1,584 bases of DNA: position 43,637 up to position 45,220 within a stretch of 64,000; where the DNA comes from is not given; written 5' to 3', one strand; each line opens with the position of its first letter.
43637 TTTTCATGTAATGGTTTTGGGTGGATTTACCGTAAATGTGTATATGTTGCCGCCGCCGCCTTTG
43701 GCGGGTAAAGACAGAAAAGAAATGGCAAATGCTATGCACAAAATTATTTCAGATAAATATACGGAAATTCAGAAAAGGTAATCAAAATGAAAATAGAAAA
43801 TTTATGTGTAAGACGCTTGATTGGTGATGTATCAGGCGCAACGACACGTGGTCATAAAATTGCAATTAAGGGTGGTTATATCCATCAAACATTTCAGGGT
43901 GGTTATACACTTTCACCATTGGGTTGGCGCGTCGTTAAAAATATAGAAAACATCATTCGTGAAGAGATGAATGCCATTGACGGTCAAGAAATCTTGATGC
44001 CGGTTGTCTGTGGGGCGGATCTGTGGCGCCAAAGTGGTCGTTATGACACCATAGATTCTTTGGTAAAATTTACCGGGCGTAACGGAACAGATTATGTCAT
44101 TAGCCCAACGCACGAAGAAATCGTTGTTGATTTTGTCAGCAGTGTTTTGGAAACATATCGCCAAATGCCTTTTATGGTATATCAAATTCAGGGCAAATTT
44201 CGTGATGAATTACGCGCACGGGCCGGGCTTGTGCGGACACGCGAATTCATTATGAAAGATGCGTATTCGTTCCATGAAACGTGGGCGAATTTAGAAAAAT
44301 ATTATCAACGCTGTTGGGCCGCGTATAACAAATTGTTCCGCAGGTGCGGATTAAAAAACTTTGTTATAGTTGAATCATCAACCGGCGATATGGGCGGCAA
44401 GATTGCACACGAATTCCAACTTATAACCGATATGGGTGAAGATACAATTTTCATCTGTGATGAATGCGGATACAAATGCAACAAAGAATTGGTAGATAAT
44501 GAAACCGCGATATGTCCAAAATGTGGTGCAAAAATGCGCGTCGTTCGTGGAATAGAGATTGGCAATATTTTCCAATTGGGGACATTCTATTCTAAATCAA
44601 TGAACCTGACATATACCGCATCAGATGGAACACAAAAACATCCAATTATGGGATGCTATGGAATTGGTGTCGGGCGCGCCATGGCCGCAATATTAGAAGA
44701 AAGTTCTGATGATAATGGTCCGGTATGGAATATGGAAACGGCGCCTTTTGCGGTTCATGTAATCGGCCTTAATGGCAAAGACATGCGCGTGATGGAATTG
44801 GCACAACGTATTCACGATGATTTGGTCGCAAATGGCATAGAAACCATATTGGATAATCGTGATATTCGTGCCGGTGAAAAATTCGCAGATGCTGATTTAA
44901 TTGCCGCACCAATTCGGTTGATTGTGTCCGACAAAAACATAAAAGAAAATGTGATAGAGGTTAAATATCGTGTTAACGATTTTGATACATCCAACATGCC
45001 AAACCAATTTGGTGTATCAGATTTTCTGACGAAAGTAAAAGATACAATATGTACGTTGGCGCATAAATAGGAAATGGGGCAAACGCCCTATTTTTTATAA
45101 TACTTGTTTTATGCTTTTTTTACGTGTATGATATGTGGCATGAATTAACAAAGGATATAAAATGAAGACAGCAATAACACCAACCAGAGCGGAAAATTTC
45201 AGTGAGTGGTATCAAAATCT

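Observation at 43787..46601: Two prolyl-tRNA synthetases of different evolutionary type in tandem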

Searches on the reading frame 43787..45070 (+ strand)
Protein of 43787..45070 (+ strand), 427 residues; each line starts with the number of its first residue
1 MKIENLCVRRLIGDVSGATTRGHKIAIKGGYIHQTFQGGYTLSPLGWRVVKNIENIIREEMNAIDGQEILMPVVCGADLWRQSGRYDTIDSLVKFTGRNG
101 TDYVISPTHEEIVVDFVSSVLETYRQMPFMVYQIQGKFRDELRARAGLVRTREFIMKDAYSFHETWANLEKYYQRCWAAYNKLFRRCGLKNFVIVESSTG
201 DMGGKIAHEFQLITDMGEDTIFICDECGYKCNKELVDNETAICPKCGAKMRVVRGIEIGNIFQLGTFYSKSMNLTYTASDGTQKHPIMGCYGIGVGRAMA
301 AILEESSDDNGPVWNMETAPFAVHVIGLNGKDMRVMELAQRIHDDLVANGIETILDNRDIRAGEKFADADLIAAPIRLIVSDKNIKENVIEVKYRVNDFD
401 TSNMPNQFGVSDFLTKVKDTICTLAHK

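Call 3: search_protein_families(library=pfam, proteins=[window:43787-45070:+], max_evalue=0.01)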
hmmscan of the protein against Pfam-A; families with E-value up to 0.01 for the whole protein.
window:43787-45070:+ (427 aa): 2 families
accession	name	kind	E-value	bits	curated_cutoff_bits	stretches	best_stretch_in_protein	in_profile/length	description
PF00587.30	tRNA-synt_2b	-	5.9e-32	111.6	29.3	1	95-305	3-178/179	tRNA synthetase class II core domain (G, H, P, S and T)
PF03129.25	HGTP_anticodon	-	1.2e-13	51.5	21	1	323-418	2-92/94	Anticodon binding domain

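Call 4: search_protein_families(library=ncbifam, proteins=[window:43787-45070:+], max_evalue=0.01)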
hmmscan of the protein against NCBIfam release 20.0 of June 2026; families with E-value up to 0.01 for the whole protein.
window:43787-45070:+ (427 aa): 11 families
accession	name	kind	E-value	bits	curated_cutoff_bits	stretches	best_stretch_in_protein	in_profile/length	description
NF006625.0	PRK09194.1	equivalog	1.8e-142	476.2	558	2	1-237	1-237/559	proline--tRNA ligase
TIGR00409.1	proS_fam_II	equivalog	7.1e-129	431.2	306.7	2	18-236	18-236/568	proline--tRNA ligase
NF008979.1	PRK12325.1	exception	4.7e-116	388.2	550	2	15-239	15-240/437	proline--tRNA ligase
TIGR00408.1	proS_fam_I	equivalog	2.9e-37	128.7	437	2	246-398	209-363/475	proline--tRNA ligase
TIGR00418.1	thrS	equivalog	1.3e-23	83.8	383.65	2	263-419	417-563/565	threonine--tRNA ligase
NF003211.1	PRK04173.1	equivalog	5.5e-15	55.2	312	1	101-395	162-437/454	glycine--tRNA ligase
NF003068.0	PRK03991.1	equivalog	4.2e-13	48.5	484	1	123-416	303-587/613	threonine--tRNA ligase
TIGR00389.1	glyS_dimeric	equivalog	2.7e-10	39.4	243.3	1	111-164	166-219/565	glycine--tRNA ligase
TIGR00442.1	hisS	equivalog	1.3e-07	31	286.75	1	44-207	11-170/406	histidine--tRNA ligase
NF011484.0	PRK14894.1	equivalog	0.00077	17.7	1050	1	103-175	140-211/539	glycine--tRNA ligase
TIGR02605.1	CxxC_CxxC_SSSS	subfamily_domain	0.0071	16.4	31.3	0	222-252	6-39/52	FmdB family zinc ribbon protein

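Call 8: find_homologous_proteins(query=window:43787-45070:+, max_evalue=1e-10)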
Query window:43787-45070:+ (427 aa): 8000 proteins with E <= 1e-10 among 8000 candidates; the best 120 are listed.
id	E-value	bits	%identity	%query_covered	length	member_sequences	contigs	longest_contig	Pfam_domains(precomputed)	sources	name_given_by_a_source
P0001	1.2e-291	985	99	100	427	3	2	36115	PF03129.26,PF00587.31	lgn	-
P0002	4.1e-291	983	99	100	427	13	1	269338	PF03129.26,PF00587.31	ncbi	-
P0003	1.9e-289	977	99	100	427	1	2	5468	PF03129.26,PF00587.31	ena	-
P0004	3.5e-288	973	99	100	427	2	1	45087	PF03129.26,PF00587.31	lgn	-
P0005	7.6e-273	923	92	100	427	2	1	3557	PF03129.26,PF00587.31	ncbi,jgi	jgi:prolyl-tRNA synthetase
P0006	2.5e-258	875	87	100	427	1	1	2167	PF03129.26,PF00587.31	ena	-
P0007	1.2e-257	873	87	100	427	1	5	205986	PF03129.26,PF00587.31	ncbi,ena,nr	ncbi:MAG: proline--tRNA ligase [Alphaproteobacteria bacterium]|nr:proline--tRNA ligase [Alphaproteob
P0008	4.6e-257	871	87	100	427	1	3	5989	PF03129.26,PF00587.31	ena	-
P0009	6.0e-255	864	85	100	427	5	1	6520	PF03129.26,PF00587.31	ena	-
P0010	2.9e-248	842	84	100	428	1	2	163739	PF03129.26,PF00587.31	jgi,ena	-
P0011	1.8e-246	836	83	100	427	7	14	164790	PF03129.26,PF00587.31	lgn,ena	-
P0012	5.8e-246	834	84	100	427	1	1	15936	PF03129.26,PF00587.31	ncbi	-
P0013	2.5e-236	802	80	100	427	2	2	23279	PF03129.26,PF00587.31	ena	-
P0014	4.8e-224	762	74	100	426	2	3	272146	PF03129.26,PF00587.31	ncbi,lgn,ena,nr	ncbi:MAG: proline--tRNA ligase [Alphaproteobacteria bacterium]|nr:proline--tRNA ligase [Alphaproteob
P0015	3.4e-223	759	74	100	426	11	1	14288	PF03129.26,PF00587.31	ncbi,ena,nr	ncbi:MAG: proline--tRNA ligase [Alphaproteobacteria bacterium]|nr:proline--tRNA ligase [Alphaproteob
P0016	1.1e-220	751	75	100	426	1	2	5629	PF03129.26,PF00587.31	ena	-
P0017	2.2e-220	750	76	100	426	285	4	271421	PF03129.26,PF00587.31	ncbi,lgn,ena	-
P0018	4.0e-220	749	74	100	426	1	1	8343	PF03129.26,PF00587.31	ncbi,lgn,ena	-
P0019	2.1e-219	747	74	100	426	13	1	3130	PF03129.26,PF00587.31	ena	-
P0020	3.6e-219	746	75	99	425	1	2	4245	PF03129.26,PF00587.31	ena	-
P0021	4.6e-219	745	75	99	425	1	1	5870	PF03129.26,PF00587.31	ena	-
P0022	8.9e-219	745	74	100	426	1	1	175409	PF03129.26,PF00587.31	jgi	jgi:prolyl-tRNA synthetase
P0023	1.1e-218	744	73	100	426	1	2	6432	PF03129.26,PF00587.31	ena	-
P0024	1.9e-218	743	73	100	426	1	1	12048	PF03129.26,PF00587.31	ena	-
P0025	4.8e-218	742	73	100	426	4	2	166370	PF03129.26,PF00587.31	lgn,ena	-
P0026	5.4e-218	742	73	100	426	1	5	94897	PF03129.26,PF00587.31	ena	-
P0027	1.1e-217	741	74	100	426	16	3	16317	PF03129.26,PF00587.31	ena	-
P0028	3.0e-217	739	74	100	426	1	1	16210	PF03129.26,PF00587.31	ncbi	-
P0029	1.9e-216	737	74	99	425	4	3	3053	PF03129.26,PF00587.31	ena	-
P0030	3.6e-216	736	72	100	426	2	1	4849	PF03129.26,PF00587.31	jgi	jgi:prolyl-tRNA synthetase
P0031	3.7e-216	736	73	100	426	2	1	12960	PF03129.26,PF00587.31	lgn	-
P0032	3.0e-215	733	73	100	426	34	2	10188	PF03129.26,PF00587.31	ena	-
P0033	3.2e-215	733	74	99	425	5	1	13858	PF03129.26,PF00587.31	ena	-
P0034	4.2e-215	732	74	100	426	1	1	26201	PF03129.26,PF00587.31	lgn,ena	-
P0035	2.1e-214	730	74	99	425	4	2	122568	PF03129.26,PF00587.31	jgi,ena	-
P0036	2.8e-214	730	74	99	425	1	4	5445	PF03129.26,PF00587.31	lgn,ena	-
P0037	6.2e-214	729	74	99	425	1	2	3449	PF03129.26,PF00587.31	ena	-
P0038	7.3e-214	728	71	100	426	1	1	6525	PF03129.26,PF00587.31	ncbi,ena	-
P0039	7.6e-214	728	74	100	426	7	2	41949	PF03129.26,PF00587.31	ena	-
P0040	1.3e-213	727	74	99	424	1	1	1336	PF03129.26,PF00587.31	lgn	-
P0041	2.5e-213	727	72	100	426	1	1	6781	PF03129.26,PF00587.31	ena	-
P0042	2.7e-213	726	73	100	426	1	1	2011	PF03129.26,PF00587.31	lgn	-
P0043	3.5e-213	726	72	100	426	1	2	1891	PF03129.26,PF00587.31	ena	-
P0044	4.3e-213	726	74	99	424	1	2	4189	PF03129.26,PF00587.31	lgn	-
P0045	6.1e-212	722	72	100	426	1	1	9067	PF03129.26,PF00587.31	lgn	-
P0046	8.4e-212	722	72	100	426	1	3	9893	PF03129.26,PF00587.31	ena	-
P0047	8.6e-212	722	74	99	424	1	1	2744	PF03129.26,PF00587.31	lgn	-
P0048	1.1e-211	721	72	100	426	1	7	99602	PF03129.26,PF00587.31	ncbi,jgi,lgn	jgi:prolyl-tRNA synthetase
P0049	1.1e-211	721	72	100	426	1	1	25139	PF03129.26,PF00587.31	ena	-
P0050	1.5e-211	721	72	100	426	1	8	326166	PF03129.26,PF00587.31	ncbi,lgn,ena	-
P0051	1.8e-211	720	74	99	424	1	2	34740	PF03129.26,PF00587.31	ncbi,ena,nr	ncbi:MAG: proline--tRNA ligase [Alphaproteobacteria bacterium]|nr:proline--tRNA ligase [Alphaproteob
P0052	1.9e-211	720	72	100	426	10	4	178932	PF03129.26,PF00587.31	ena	-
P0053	4.0e-211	719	71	100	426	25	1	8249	PF03129.26,PF00587.31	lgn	-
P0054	4.2e-211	719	72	100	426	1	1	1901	PF03129.26,PF00587.31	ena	-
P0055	9.4e-211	718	73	99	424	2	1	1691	PF03129.26,PF00587.31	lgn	-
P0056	1.1e-210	718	72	100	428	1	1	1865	PF03129.26,PF00587.31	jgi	jgi:prolyl-tRNA synthetase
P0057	2.0e-210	717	72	100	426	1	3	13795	PF03129.26,PF00587.31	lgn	-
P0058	1.2e-209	714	72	100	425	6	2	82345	PF03129.26,PF00587.31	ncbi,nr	ncbi:MAG: His/Gly/Thr/Pro-type tRNA ligase C-terminal domain-containing protein [Alphaproteobacteria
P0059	2.5e-209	713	72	99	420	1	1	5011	PF03129.26,PF00587.31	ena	-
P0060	3.7e-209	713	72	99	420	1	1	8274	PF03129.26,PF00587.31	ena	-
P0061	4.1e-209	713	73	99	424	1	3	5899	PF03129.26,PF00587.31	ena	-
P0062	1.2e-208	711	70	100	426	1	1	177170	PF03129.26,PF00587.31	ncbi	-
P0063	1.5e-208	711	72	100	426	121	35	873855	PF03129.26,PF00587.31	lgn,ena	-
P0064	2.2e-208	710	70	99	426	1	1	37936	PF03129.26,PF00587.31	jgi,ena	-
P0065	2.5e-208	710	71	100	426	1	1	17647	PF03129.26,PF00587.31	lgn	-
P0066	1.5e-207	708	72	99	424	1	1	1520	PF03129.26,PF00587.31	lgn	-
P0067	2.3e-207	707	70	100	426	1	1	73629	PF03129.26,PF00587.31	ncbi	-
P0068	3.1e-207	706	70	100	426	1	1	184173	PF03129.26,PF00587.31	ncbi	-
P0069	4.3e-207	706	69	100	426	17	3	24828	PF03129.26,PF00587.31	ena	-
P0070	1.0e-206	705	69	100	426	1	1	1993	PF03129.26,PF00587.31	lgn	-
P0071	1.3e-206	705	69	99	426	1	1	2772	PF03129.26,PF00587.31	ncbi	-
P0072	1.4e-206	704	71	99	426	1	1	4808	PF03129.26,PF00587.31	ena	-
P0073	2.4e-206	704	70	100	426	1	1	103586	PF03129.26,PF00587.31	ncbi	-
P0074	2.5e-206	704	70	100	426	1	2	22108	PF03129.26,PF00587.31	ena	-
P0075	3.2e-206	703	71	99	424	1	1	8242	PF03129.26,PF00587.31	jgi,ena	-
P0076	4.3e-206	703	71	99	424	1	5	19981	PF03129.26,PF00587.31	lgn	-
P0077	4.3e-206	703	71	99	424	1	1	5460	PF03129.26,PF00587.31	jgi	-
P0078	4.5e-206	703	71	99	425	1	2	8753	PF03129.26,PF00587.31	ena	-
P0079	5.9e-206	702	70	99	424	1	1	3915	PF03129.26,PF00587.31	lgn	-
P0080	6.3e-206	702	70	100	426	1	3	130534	PF03129.26,PF00587.31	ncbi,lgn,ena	-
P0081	7.5e-206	702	70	100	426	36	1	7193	PF03129.26,PF00587.31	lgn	-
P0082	1.1e-205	701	69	99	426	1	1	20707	PF03129.26,PF00587.31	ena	-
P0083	1.3e-205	701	71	100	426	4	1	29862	PF03129.26,PF00587.31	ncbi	-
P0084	1.6e-205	701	71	99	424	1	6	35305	PF03129.26,PF00587.31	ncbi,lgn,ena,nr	ncbi:MAG: proline--tRNA ligase [Alphaproteobacteria bacterium]|nr:proline--tRNA ligase [Alphaproteob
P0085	3.0e-205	700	69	100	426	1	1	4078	PF03129.26,PF00587.31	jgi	jgi:prolyl-tRNA synthetase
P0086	5.7e-205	699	69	100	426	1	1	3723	PF03129.26,PF00587.31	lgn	-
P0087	5.8e-205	699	70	100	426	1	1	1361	PF03129.26,PF00587.31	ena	-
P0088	6.2e-205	699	69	100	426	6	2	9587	PF03129.26,PF00587.31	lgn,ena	-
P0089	7.0e-205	699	69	100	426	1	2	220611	PF03129.26,PF00587.31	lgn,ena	-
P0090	7.2e-205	699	69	99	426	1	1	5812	PF03129.26,PF00587.31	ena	-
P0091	7.4e-205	699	68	100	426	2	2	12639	PF03129.26,PF00587.31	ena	-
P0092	8.1e-205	699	69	99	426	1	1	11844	PF03129.26,PF00587.31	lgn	-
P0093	8.2e-205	699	70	99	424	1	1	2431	PF03129.26,PF00587.31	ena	-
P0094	8.3e-205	698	69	100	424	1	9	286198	PF03129.26,PF00587.31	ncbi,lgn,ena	-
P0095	9.3e-205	698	69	99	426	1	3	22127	PF03129.26,PF00587.31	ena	-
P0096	1.0e-204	698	69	99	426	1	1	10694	PF03129.26,PF00587.31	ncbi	-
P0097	1.1e-204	698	69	100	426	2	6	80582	PF03129.26,PF00587.31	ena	-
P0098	1.2e-204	698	69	99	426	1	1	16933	PF03129.26,PF00587.31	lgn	-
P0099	1.2e-204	698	70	99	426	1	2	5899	PF03129.26,PF00587.31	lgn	-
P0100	1.3e-204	698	70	99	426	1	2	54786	PF03129.26,PF00587.31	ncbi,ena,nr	ncbi:MAG: proline--tRNA ligase [Alphaproteobacteria bacterium]|nr:proline--tRNA ligase [Alphaproteob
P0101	1.6e-204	698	69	100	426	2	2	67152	PF03129.26,PF00587.31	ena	-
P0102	1.6e-204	698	69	100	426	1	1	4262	PF03129.26,PF00587.31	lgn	-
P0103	1.7e-204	697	69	100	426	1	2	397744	PF03129.26,PF00587.31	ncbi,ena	-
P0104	1.9e-204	697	69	99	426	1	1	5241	PF03129.26,PF00587.31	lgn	-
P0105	2.1e-204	697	69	100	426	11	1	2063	PF03129.26,PF00587.31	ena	-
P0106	2.1e-204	697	70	100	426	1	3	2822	PF03129.26,PF00587.31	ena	-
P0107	2.2e-204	697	70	100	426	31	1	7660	PF03129.26,PF00587.31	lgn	-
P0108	2.2e-204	697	69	100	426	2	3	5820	PF03129.26,PF00587.31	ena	-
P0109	2.5e-204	697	69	99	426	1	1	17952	PF03129.26,PF00587.31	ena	-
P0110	2.8e-204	697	69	100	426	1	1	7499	PF03129.26,PF00587.31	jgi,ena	-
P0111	3.0e-204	697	74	95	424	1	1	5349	PF03129.26,PF00587.31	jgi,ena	-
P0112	4.4e-204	696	69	99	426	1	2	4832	PF03129.26,PF00587.31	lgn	-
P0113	4.9e-204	696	69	99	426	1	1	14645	PF03129.26,PF00587.31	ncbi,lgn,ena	-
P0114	6.1e-204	696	69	100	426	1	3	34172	PF03129.26,PF00587.31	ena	-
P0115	6.3e-204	696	69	100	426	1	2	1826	PF03129.26,PF00587.31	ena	-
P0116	6.4e-204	696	69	99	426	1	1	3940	PF03129.26,PF00587.31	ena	-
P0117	6.4e-204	696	69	100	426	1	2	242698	PF03129.26,PF00587.31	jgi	jgi:prolyl-tRNA synthetase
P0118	6.7e-204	696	70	99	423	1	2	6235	PF03129.26,PF00587.31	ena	-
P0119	6.8e-204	696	68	100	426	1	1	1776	PF03129.26,PF00587.31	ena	-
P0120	7.2e-204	695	69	100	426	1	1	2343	PF03129.26,PF00587.31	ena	-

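Call 10: find_encoding_contigs(protein=window:43787-45070:+, flank=6000, max_places=6)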
Protein window:43787-45070:+ (427 aa): 12 contigs read that carry it; 6 places shown.
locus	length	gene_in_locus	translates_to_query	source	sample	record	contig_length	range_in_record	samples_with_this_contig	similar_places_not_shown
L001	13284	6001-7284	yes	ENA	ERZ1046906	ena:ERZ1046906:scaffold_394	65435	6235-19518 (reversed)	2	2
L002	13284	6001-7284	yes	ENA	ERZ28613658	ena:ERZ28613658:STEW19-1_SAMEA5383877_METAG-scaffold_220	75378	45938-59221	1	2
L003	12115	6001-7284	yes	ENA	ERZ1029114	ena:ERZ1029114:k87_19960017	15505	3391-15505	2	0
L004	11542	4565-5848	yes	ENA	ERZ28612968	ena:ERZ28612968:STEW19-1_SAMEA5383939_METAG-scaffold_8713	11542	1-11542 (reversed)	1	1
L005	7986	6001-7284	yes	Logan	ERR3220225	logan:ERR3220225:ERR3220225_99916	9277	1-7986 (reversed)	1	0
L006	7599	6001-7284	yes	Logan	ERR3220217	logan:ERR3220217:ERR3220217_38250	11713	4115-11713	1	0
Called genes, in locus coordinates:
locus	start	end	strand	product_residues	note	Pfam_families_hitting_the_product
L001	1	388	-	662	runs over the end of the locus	PF05649:Peptidase_M13_N, PF01431:Peptidase_M13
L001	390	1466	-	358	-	PF04055:Radical_SAM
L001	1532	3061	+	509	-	PF17251:Pom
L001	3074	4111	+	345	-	PF13406:SLT_2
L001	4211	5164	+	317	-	PF13444:Acetyltransf_5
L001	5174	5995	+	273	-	PF01553:Acyltransferase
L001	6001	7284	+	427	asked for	PF00587:tRNA-synt_2b, PF03129:HGTP_anticodon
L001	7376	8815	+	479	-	PF00587:tRNA-synt_2b, PF03129:HGTP_anticodon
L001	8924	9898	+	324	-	-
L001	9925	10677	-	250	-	PF01515:PTA_PTB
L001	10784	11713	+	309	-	PF00056:Ldh_1_N, PF03807:F420_oxidored, PF02866:Ldh_1_C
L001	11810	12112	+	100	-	PF14542:Acetyltransf_CG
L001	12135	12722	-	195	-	PF00081:Sod_Fe_N, PF02777:Sod_Fe_C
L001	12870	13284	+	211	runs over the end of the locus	PF00462:Glutaredoxin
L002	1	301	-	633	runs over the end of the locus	PF05649:Peptidase_M13_N, PF01431:Peptidase_M13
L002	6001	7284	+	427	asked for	PF00587:tRNA-synt_2b, PF03129:HGTP_anticodon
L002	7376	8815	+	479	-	PF00587:tRNA-synt_2b, PF03129:HGTP_anticodon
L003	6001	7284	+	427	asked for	PF00587:tRNA-synt_2b, PF03129:HGTP_anticodon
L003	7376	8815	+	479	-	PF00587:tRNA-synt_2b, PF03129:HGTP_anticodon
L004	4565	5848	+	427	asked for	PF00587:tRNA-synt_2b, PF03129:HGTP_anticodon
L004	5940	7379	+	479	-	PF00587:tRNA-synt_2b, PF03129:HGTP_anticodon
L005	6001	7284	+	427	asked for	PF00587:tRNA-synt_2b, PF03129:HGTP_anticodon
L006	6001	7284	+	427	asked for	PF00587:tRNA-synt_2b, PF03129:HGTP_anticodon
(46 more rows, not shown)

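Call 11: find_encoding_contigs(protein=P0063, flank=6000, max_places=4)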
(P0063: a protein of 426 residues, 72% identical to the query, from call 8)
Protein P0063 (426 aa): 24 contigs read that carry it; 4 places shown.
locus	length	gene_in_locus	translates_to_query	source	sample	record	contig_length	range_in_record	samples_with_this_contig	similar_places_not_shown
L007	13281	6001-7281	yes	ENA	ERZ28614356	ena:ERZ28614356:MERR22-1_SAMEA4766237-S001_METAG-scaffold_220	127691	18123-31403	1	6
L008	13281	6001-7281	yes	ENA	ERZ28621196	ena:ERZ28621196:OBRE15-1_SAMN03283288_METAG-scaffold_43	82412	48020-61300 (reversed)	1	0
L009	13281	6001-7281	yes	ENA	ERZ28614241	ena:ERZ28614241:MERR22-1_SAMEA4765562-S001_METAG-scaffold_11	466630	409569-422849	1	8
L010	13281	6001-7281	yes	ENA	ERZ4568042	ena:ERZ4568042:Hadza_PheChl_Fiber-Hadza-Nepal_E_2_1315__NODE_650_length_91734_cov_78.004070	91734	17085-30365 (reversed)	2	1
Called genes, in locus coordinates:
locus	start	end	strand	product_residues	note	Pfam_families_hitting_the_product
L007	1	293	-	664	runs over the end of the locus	PF05649:Peptidase_M13_N, PF01431:Peptidase_M13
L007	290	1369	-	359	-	PF04055:Radical_SAM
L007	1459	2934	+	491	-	PF17251:Pom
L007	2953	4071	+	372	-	PF13406:SLT_2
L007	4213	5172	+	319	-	PF13444:Acetyltransf_5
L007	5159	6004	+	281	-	PF01553:Acyltransferase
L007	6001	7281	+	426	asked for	PF00587:tRNA-synt_2b, PF03129:HGTP_anticodon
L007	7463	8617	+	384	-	PF00534:Glycos_transf_1, PF13692:Glyco_trans_1_4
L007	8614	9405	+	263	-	PF05704:Caps_synth, PF12919:TcdA_TcdB (faint), PF04488:Gly_transf_sug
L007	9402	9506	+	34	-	-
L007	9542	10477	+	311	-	PF00056:Ldh_1_N, PF03807:F420_oxidored, PF02866:Ldh_1_C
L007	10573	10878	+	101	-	PF00583:Acetyltransf_1 (weak), PF14542:Acetyltransf_CG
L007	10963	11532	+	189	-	PF00462:Glutaredoxin (weak)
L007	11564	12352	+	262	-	PF02674:Colicin_V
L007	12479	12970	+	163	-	-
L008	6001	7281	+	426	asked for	PF00587:tRNA-synt_2b, PF03129:HGTP_anticodon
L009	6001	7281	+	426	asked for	PF00587:tRNA-synt_2b, PF03129:HGTP_anticodon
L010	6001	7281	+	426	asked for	PF00587:tRNA-synt_2b, PF03129:HGTP_anticodon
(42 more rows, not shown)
